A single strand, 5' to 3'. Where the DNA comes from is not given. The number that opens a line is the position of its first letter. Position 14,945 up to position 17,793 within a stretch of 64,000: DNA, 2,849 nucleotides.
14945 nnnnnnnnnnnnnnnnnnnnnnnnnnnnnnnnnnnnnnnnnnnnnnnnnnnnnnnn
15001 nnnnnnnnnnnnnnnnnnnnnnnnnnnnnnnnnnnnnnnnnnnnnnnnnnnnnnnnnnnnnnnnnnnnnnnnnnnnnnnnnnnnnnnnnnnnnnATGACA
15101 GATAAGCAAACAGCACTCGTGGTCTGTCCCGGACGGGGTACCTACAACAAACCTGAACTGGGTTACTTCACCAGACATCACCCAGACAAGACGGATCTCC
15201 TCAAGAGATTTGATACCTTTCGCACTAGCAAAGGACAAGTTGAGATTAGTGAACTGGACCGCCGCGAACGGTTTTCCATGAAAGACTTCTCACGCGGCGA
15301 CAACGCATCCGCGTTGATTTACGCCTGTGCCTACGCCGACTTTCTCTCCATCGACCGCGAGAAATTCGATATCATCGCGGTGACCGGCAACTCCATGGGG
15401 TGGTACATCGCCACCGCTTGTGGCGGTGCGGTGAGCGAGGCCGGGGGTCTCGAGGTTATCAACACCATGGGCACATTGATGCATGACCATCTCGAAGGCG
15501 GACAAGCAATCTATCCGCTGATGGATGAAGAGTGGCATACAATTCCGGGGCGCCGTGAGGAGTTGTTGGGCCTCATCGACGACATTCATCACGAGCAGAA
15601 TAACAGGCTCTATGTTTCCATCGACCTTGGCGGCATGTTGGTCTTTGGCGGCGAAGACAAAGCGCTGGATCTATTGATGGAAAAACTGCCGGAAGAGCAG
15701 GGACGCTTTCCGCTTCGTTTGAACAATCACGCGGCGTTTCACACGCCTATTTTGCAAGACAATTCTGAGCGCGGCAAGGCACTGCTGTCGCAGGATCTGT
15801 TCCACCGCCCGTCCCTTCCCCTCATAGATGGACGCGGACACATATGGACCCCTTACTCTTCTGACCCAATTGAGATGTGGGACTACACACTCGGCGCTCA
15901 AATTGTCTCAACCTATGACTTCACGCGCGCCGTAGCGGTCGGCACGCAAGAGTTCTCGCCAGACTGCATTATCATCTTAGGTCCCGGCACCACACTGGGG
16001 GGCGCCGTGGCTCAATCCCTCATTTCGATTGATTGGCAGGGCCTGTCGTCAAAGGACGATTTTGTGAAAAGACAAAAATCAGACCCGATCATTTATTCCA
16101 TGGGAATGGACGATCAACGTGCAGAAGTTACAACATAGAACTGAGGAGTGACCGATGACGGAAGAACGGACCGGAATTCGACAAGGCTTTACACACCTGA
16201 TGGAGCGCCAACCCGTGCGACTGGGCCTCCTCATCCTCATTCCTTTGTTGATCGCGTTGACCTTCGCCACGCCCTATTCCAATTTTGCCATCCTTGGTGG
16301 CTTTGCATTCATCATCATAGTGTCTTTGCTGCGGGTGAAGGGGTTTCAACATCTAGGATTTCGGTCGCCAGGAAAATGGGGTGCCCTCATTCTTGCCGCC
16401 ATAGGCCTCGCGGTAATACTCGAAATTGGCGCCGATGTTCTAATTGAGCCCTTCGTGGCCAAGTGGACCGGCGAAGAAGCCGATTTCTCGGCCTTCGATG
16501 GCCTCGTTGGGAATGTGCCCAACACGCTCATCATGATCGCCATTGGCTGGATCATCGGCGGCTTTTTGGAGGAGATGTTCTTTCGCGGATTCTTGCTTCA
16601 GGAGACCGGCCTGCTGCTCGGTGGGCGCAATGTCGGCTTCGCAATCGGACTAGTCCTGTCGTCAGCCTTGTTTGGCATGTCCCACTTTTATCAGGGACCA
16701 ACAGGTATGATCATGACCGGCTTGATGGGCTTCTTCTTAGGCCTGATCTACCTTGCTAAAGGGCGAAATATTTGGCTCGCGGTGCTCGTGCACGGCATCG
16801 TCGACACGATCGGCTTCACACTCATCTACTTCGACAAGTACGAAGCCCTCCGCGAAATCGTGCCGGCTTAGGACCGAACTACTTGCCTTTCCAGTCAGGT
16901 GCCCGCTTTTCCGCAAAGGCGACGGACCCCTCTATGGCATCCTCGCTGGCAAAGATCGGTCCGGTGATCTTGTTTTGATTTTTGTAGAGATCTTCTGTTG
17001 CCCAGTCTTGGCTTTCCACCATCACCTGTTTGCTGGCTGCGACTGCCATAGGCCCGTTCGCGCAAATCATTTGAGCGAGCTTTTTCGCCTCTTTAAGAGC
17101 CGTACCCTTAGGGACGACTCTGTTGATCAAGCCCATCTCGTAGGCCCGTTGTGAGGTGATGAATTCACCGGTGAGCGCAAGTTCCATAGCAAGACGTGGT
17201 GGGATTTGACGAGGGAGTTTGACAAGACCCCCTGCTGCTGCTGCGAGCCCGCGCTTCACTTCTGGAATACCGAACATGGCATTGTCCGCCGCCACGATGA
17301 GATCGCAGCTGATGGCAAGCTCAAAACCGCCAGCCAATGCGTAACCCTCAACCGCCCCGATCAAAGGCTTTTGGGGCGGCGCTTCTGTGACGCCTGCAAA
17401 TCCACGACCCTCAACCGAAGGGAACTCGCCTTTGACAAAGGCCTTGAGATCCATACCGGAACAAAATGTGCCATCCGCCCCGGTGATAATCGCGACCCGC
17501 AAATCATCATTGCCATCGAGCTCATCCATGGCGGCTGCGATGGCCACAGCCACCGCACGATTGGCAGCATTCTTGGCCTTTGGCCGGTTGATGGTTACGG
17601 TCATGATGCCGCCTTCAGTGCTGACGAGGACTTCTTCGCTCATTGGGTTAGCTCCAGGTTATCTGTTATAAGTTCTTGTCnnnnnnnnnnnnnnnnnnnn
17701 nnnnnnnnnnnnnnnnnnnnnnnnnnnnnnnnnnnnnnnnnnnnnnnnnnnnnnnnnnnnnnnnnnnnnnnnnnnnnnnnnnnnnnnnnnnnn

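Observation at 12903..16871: Translationally coupled fused-E1 (TPP) dehydrogenase + FabD-like acyltransferase, followed by a CPBP intramembrane protease, with no E2/E3 partners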

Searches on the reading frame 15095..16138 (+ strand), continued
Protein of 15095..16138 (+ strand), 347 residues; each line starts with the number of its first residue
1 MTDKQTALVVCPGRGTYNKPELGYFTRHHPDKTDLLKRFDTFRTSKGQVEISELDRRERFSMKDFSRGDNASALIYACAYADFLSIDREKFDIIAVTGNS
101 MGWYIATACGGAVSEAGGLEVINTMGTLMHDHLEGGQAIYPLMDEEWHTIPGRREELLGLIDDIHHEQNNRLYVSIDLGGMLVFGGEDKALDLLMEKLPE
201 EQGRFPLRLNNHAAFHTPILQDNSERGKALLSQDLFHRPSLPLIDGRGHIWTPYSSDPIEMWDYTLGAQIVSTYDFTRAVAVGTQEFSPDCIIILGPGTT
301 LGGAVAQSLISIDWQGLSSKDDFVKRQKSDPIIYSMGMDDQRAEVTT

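Call 59: find_encoding_contigs(protein=P0304, flank=10000, max_places=2)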
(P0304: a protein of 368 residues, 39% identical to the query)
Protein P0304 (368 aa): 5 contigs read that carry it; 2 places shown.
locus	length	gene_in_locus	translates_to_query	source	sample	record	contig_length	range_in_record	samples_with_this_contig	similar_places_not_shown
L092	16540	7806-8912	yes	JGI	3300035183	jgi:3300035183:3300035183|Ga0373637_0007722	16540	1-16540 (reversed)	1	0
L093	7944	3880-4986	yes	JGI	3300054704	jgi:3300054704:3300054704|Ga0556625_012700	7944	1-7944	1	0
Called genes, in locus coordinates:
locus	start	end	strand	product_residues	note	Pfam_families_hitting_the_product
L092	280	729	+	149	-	-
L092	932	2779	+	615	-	PF02771:Acyl-CoA_dh_N, PF02770:Acyl-CoA_dh_M, PF00441:Acyl-CoA_dh_1, PF08028:Acyl-CoA_dh_2 (weak), PF22924:ACOX_C_alpha1, PF12806:Acyl-CoA_dh_C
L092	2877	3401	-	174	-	PF00210:Ferritin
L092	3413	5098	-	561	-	-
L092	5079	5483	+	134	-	PF01894:YjbQ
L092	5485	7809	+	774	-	PF00676:E1_dh, PF02779:Transket_pyr, PF02780:Transketolase_C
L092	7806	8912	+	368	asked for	PF00698:Acyl_transf_1 (weak)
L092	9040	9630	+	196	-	PF00080:Sod_Cu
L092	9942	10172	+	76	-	PF01165:Ribosomal_S21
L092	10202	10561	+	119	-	PF11969:DcpS_C, PF01230:HIT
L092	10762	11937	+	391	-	-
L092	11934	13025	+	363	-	PF25216:Volactin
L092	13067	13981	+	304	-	PF13485:Peptidase_MA_2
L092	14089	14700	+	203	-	-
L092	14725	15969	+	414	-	PF04055:Radical_SAM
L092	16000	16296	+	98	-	-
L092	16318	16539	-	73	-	?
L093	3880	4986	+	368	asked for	PF00698:Acyl_transf_1 (weak)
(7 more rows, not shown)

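Call 63: search_dna_similar(query=window:15095-16135:+, collection=plasmids, mode=protein, max_evalue=1e-30, max_rows=40, rows=spread)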
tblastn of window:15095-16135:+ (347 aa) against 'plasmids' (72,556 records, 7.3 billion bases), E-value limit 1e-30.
Records with a match: 3; places in all: 3; records where one place covers at least 80% of the query: 3.
Best place of each record, by identity: <60% 3.
By first word of the organism name: Ruegeria 2; Shewanella 1.
By predicted mobility (MOB-suite, as given by PLSDB): non-mobilizable 3.
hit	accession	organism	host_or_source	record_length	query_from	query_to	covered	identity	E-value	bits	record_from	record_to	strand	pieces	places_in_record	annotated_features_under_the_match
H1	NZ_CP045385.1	Ruegeria sp. THAF33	pure culture,Surface of a polyethylene ...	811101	4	346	99%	56.6%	7e-117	379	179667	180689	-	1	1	ACP S-malonyltransferase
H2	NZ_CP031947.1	Ruegeria sp. AD91A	-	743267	4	346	99%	55.7%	3e-112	365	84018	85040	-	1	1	ACP S-malonyltransferase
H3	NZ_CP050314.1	Shewanella aestuarii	Perinereis linea,Single cell,intestinal ...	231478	4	346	99%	48.1%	4e-98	325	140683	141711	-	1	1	ACP S-malonyltransferase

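Call 64: get_annotated_region(hit=H1, flank=9000)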
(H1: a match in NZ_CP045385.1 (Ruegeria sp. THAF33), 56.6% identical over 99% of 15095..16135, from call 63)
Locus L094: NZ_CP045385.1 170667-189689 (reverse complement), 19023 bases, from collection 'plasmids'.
description: Ruegeria sp. THAF33 plasmid pTHAF33_a, complete sequence
organism: Ruegeria sp. THAF33 (NCBI taxid 2587853)
taxonomy: Bacteria; Pseudomonadota; Alphaproteobacteria; Rhodobacterales; Roseobacteraceae; Ruegeria; Ruegeria sp. THAF33
host: -; source: pure culture,Surface of a polyethylene microplastic particle present in tank 6 of a marine aquarium ...; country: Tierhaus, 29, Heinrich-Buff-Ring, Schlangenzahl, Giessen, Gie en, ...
typing (MOB-suite, as given by PLSDB): non-mobilizable
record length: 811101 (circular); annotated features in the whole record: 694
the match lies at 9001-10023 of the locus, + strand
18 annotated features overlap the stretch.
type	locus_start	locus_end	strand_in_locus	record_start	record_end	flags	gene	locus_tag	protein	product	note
CDS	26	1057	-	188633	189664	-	-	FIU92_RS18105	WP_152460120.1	sterol desaturase family protein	GO:0008610 - lipid biosynthetic process [Evidence IEA]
CDS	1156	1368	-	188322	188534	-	-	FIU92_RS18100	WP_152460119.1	hypothetical protein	-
CDS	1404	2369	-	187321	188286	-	-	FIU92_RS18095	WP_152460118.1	NAD(P)-dependent oxidoreductase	-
CDS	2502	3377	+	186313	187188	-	-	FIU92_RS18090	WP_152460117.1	LysR family transcriptional regulator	GO:0006355 - regulation of DNA-templated transcription [Evidence IEA]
CDS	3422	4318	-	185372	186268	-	-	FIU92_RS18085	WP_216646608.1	LysR family transcriptional regulator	-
CDS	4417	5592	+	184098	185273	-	-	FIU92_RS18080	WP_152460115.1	pyridoxal phosphate-dependent aminotransferase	GO:0009058 - biosynthetic process [Evidence IEA]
CDS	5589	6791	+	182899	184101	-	-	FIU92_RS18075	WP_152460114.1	acyl-CoA dehydrogenase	-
CDS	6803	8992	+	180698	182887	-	-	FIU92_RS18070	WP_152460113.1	thiamine pyrophosphate-dependent enzyme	-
CDS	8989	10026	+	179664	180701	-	-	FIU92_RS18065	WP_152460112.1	ACP S-malonyltransferase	-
CDS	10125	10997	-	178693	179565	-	-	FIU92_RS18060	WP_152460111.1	amidohydrolase family protein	-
CDS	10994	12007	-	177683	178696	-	-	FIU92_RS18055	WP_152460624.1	nuclear transport factor 2 family protein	-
CDS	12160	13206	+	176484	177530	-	-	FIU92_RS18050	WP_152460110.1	ABC transporter ATP-binding protein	-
CDS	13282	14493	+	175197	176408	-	-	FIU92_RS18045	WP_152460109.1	extracellular solute-binding protein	-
CDS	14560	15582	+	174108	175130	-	-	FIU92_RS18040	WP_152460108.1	sugar ABC transporter permease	-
CDS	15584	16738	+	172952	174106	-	-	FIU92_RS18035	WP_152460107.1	carbohydrate ABC transporter permease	GO:0008643 - carbohydrate transport [Evidence IEA]; GO:0055085 - transmembrane transport [Evidence IEA]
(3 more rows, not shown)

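Call 65: get_annotated_region(hit=H3, flank=9000)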
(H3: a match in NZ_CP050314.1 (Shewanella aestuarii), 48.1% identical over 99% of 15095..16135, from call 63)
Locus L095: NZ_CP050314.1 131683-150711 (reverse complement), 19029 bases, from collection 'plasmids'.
description: Shewanella aestuarii strain PN3F2 plasmid pPN3F2_1, complete sequence
organism: Shewanella aestuarii (NCBI taxid 1028752)
taxonomy: Bacteria; Pseudomonadota; Gammaproteobacteria; Alteromonadales; Shewanellaceae; Shewanella; Shewanella aestuarii
host: -; source: Perinereis linea,Single cell,intestinal content; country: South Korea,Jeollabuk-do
typing (MOB-suite, as given by PLSDB): non-mobilizable
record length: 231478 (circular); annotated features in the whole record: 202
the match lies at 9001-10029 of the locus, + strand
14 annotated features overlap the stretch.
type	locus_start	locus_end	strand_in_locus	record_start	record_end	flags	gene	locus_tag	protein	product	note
CDS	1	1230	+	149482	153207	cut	-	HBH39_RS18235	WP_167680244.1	nitrate reductase subunit alpha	GO:0009061 - anaerobic respiration [Evidence IEA]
CDS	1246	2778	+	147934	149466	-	narH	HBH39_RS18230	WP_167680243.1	nitrate reductase subunit beta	GO:0009061 - anaerobic respiration [Evidence IEA]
CDS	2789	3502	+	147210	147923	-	narJ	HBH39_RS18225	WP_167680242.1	nitrate reductase molybdenum cofactor assembly chaperone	GO:0051131 - chaperone-mediated protein complex assembly [Evidence IEA]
CDS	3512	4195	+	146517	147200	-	narI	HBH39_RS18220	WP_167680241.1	respiratory nitrate reductase subunit gamma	GO:0019645 - anaerobic electron transport chain [Evidence IEA]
CDS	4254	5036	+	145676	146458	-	-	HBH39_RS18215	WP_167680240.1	peptidylprolyl isomerase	-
CDS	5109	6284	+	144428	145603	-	-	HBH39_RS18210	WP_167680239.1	acyl-CoA dehydrogenase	-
CDS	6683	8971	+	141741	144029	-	-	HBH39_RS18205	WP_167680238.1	thiamine pyrophosphate-dependent enzyme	-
CDS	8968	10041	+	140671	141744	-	-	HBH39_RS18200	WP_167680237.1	ACP S-malonyltransferase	-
CDS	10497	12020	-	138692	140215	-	-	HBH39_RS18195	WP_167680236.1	ISNCY family transposase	-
CDS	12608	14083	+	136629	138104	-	-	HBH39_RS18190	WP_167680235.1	NarK family nitrate/nitrite MFS transporter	GO:0015707 - nitrite transport [Evidence IEA]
CDS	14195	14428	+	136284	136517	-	-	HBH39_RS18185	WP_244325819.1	hypothetical protein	-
CDS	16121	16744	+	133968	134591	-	-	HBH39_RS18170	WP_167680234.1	hypothetical protein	-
CDS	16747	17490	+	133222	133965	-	-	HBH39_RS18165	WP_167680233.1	MBL fold metallo-hydrolase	-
CDS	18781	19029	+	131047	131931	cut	-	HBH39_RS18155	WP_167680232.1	hypothetical protein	-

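Call 75: predict_structure(alignment_id=A3)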
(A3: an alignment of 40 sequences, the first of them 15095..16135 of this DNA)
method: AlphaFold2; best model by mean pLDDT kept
length: 347 residues; sequences in the alignment: 40
mean_pLDDT: 95.3   pTM: 0.93
mean pLDDT of the five models: 95.3, 95.0, 94.3, 94.1, 92.5
residues with pLDDT >= 90: 320; 70-90: 25; 50-70: 2; < 50: 0
segments of 3 or more residues with pLDDT < 50: none
pLDDT, mean of each block of 10 residues (from residue 1): 88 90 96 97 96 94 87 96 98 97 98 97 95 95 93 97 91 96 97 97 94 94 98 98 98 97 98 98 98 94 95 93 94 96 94
secondary structure, 60 per line:
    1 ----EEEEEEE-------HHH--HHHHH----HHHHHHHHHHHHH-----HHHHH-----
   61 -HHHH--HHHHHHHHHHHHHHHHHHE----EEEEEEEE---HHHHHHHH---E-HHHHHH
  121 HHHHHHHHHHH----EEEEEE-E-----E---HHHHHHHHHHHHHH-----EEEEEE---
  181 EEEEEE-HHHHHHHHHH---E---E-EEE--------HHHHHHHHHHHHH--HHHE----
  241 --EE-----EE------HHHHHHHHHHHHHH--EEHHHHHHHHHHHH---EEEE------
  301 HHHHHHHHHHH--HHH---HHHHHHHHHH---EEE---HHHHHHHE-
elements in order: E5-11 H24-28 H33-45 H51-55 H62-65 H68-85 E91-98 H102-109 H115-131 E136-141 H153-166 E172-177 E181-186 H188-197 E207-209 H218-230 H258-271 H276-287 E291-294 H301-311 H320-329 E333-335 H339-345

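Call 77: fold_search(model_id=the predicted structure, library=pdb)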
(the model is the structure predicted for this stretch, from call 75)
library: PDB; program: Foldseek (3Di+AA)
matches with E <= 10: 714; with E <= 0.001: 236
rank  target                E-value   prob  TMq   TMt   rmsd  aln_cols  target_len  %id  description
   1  4qbu                  5.4e-16  1.00  0.71  0.57   4.1       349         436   16  Structure of the Acyl Transferase domain of ZmaA (released 2014-11-05)
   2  3hjv_A                9.1e-16  1.00  0.67  0.74   3.9       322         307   17  1.7 Angstrom resolution crystal structure of an acyl carrier protein S-malonyltransferase from Vibrio cholerae O1 biov (released 2009-06-09)
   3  4rr5                  9.7e-16  1.00  0.72  0.84   3.9       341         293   16  The crystal structure of Synechocystis sp. PCC 6803 Malonyl-CoA: ACP Transacylase (released 2015-07-01)
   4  5ypv                  1.3e-15  1.00  0.72  0.79   3.7       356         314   15  Crystal structure of FabD from Acinetobacter baumannii (released 2018-11-07)
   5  3hjv_B                1.6e-15  1.00  0.69  0.78   3.9       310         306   17  1.7 Angstrom resolution crystal structure of an acyl carrier protein S-malonyltransferase from Vibrio cholerae O1 biov (released 2009-06-09)
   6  3k89                  2.3e-15  1.00  0.74  0.81   3.7       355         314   17  Structure of X. oryzae pv. oryzae KACC10331, Xoo0880(fabD) complexed with glycerol (released 2009-10-27)
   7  6smd_C                2.5e-15  1.00  0.69  0.77   3.4       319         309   15  PlMCAT:AntF (holo): type II PKS acyl-carrier protein in complex with its malonyl-transacylase (released 2020-05-27)
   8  3ezo                  5.3e-15  1.00  0.74  0.83   3.3       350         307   17  Crystal structure of acyl-carrier-protein s-malonyltransferase from burkholderia pseudomallei 1710b (released 2008-11-11)
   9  3im8                  5.3e-15  1.00  0.68  0.77   3.6       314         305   18  Crystal structure of MCAT from Streptococcus pneumoniae (released 2010-06-16)
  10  2qj3_B                5.7e-15  1.00  0.68  0.73   3.7       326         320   18  Mycobacterium tuberculosis FabD (released 2007-09-04)
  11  7m7e_A                6.8e-15  1.00  0.73  0.30   3.9       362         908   16  6-Deoxyerythronolide B synthase (DEBS) hybrid module (M3/1) in complex with antibody fragment 1B2 (released 2021-11-17)
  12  6u0j_A                9.6e-15  1.00  0.71  0.79   3.3       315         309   14  Crosslinked Crystal Structure of Malonyl-CoA Acyl Carrier Protein Transacylase, FabD, and Acyl Carrier Protein, AcpP (released 2020-07-22)
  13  3qat_A                9.6e-15  1.00  0.72  0.78   4.1       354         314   18  Crystal structure of acyl-carrier-protein-S-malonyltransferase from Bartonella henselae (released 2011-01-26)
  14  1mla                  1.0e-14  1.00  0.73  0.82   3.7       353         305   13  THE ESCHERICHIA COLI MALONYL-COA:ACYL CARRIER PROTEIN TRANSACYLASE AT 1.5-ANGSTROMS RESOLUTION. CRYSTAL STRUCTURE OF A F (released 1996-03-08)
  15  3qat_B                1.4e-14  1.00  0.72  0.79   4.0       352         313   18  Crystal structure of acyl-carrier-protein-S-malonyltransferase from Bartonella henselae (released 2011-01-26)
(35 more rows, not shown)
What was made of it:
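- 15095..16138 (+): ATL: FabD-fold Ser-His acyltransferase of a distinct family (347 aa). The AF2 model has pLDDT 95.3 and matches FabD/AT structures at TM 0.66-0.74 with 13-20% identity (calls 75, 77).
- On FabD / malonyl-CoA:ACP transacylase: Foldseek TM 0.66-0.74 (call 77).
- FabD-fold enzymes normally shuttle dicarboxylic acyl groups between CoA and ACP, and some are hydrolases; PksD is among the fold hits (call 77).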

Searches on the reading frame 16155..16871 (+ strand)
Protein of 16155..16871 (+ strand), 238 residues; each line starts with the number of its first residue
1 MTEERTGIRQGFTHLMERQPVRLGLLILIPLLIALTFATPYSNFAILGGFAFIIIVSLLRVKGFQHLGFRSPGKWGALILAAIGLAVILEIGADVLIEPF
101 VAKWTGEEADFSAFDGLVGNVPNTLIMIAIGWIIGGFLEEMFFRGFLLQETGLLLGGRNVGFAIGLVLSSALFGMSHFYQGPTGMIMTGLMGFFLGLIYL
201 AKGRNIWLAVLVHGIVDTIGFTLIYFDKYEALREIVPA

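Call 3: search_protein_families(library=pfam, proteins=[window:16155-16871:+])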
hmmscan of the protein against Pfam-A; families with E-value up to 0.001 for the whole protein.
window:16155-16871:+ (238 aa): 1 family
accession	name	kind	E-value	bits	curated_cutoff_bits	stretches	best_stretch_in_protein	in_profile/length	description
PF02517.21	Rce1-like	-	9e-20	71.2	22.4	1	123-218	3-92/93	Type II CAAX prenyl endopeptidase Rce1-like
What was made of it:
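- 16155..16871 (+): CPBP (Rce1-like) intramembrane protease; adjacent and possibly co-transcribed here, but not a conserved partner. PF02517 9e-20 (call 3).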

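Call 4: search_protein_families(library=ncbifam, proteins=[window:16155-16871:+])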
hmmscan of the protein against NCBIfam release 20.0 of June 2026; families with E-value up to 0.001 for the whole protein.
window:16155-16871:+ (238 aa): 8 families
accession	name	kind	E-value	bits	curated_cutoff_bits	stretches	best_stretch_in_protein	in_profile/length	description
NF041647.1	ABC_perm_CPBP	equivalog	2.4e-09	36.5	435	1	51-224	467-634/636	ABC transporter permease subunit/CPBP intramembrane protease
NF046050.1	CPBP_fam_MroQ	equivalog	3e-07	30.1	270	1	124-216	126-216/243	intramembrane glutamic endopeptidase MroQ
NF040914.1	Mrt_core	domain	2.9e-06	27.3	100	1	129-216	5-97/108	myxosortase family intramembrane protease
NF033192.3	CPBP_JDVT_MrtJ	equivalog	6.8e-06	26.7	75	1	137-218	10-93/98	JDVT-CTERM system glutamic-type intramembrane protease MrtJ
NF040589.1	CPBP_Synerg_MrtS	equivalog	9.5e-06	25.9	130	1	126-215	74-158/170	Synerg-CTERM system glutamic-type intramembrane protease MrtS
NF040594.1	CPBP_fam_MrtC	equivalog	0.00011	22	195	1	95-183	87-178/221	myxosortase MrtC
NF040674.1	CPBP_fam_MrtP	equivalog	0.00028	20.5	250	1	136-194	257-317/354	myxosortase MrtP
NF047635.1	CPBP_Sphingo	equivalog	0.00051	19.5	225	1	121-180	124-187/237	CPBP family intramembrane glutamic endopeptidase, BDIM_20840 family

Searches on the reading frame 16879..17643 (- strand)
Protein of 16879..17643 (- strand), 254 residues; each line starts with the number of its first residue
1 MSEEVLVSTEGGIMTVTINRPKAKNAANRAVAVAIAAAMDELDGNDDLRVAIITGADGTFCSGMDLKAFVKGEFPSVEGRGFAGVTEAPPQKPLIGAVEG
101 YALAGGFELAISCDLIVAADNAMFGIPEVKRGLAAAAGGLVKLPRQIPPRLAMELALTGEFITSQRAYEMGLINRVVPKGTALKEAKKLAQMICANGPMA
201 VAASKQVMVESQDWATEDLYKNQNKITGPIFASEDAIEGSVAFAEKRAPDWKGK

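Call 3: search_protein_families(library=pfam, proteins=[window:16879-17643:-])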
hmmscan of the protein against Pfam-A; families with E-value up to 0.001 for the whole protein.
window:16879-17643:- (254 aa): 3 families
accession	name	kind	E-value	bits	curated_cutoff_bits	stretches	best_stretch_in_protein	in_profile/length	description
PF00378.25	ECH_1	-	3.1e-55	187.7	27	1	9-254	2-251/251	Enoyl-CoA hydratase/isomerase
PF16113.10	ECH_2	-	1.6e-24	87.5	27.2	1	14-180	2-175/335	Enoyl-CoA hydratase/isomerase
PF01343.23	Peptidase_S49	-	0.00085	19.8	24.9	0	91-126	6-41/154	Peptidase family S49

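Call 4: search_protein_families(library=ncbifam, proteins=[window:16879-17643:-])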
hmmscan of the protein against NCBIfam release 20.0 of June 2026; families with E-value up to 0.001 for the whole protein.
window:16879-17643:- (254 aa): 72 families (the best 25 are shown)
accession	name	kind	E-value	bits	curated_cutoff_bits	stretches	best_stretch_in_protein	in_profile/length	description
NF006100.0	PRK08252.1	subfamily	6.2e-118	392.9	282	1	1-254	1-254/254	crotonase/enoyl-CoA hydratase family protein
NF051848.1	EnCoAHydtEchA19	equivalog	1.5e-86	290.1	400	1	4-254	1-258/258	enoyl-CoA hydratase EchA19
NF005864.0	PRK07799.1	equivalog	4.9e-69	232.4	316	1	3-253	8-265/266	crotonase/enoyl-CoA hydratase family protein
NF042430.2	EnCoAhydt_DpgD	equivalog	7.6e-61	205.8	400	1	10-253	4-257/258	enoyl-CoA-hydratase DpgD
NF002936.2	PRK03580.1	equivalog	3.1e-60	203.7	500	1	1-254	1-261/261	crotonobetainyl-CoA hydratase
NF006108.0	PRK08259.1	equivalog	2.4e-57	194.4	273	1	2-245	2-246/256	crotonase/enoyl-CoA hydratase family protein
NF006007.0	PRK08138.1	subfamily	2.7e-57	194.1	355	1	9-254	14-261/261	enoyl-CoA hydratase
NF004840.0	PRK06190.1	equivalog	3e-53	181.1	253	1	3-230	4-235/260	enoyl-CoA hydratase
NF007239.0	PRK09674.1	equivalog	5.3e-52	176.8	371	1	3-254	4-257/257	2,3-dehydroadipyl-CoA hydratase PaaF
NF004517.0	PRK05862.1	equivalog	3.8e-51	174.1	396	1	3-252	4-255/257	enoyl-CoA hydratase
NF004475.0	PRK05809.1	subfamily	6e-49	166.9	394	1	4-253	5-259/260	short-chain-enoyl-CoA hydratase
NF046063.1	oxepin_alt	equivalog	2e-48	165.1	300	1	6-250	3-254/254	oxepin-CoA hydrolase, alternative type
NF005126.0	PRK06563.1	subfamily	8.7e-48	162.9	261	1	3-254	7-263/263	crotonase/enoyl-CoA hydratase family protein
NF006008.0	PRK08139.1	equivalog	7.1e-47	160.2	313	1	5-253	13-265/266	enoyl-CoA hydratase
NF005700.0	PRK07511.1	subfamily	1.4e-45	155.9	274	1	1-252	1-259/260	enoyl-CoA hydratase family protein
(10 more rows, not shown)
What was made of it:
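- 16879..17643 (-): Crotonase/enoyl-CoA hydratase; could act on crotonyl-CoA downstream of glutaryl-CoA dehydrogenase (context only). PF00378 3e-55; NF006100 392.9 bits against a cut-off of 282 (calls 3, 4).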
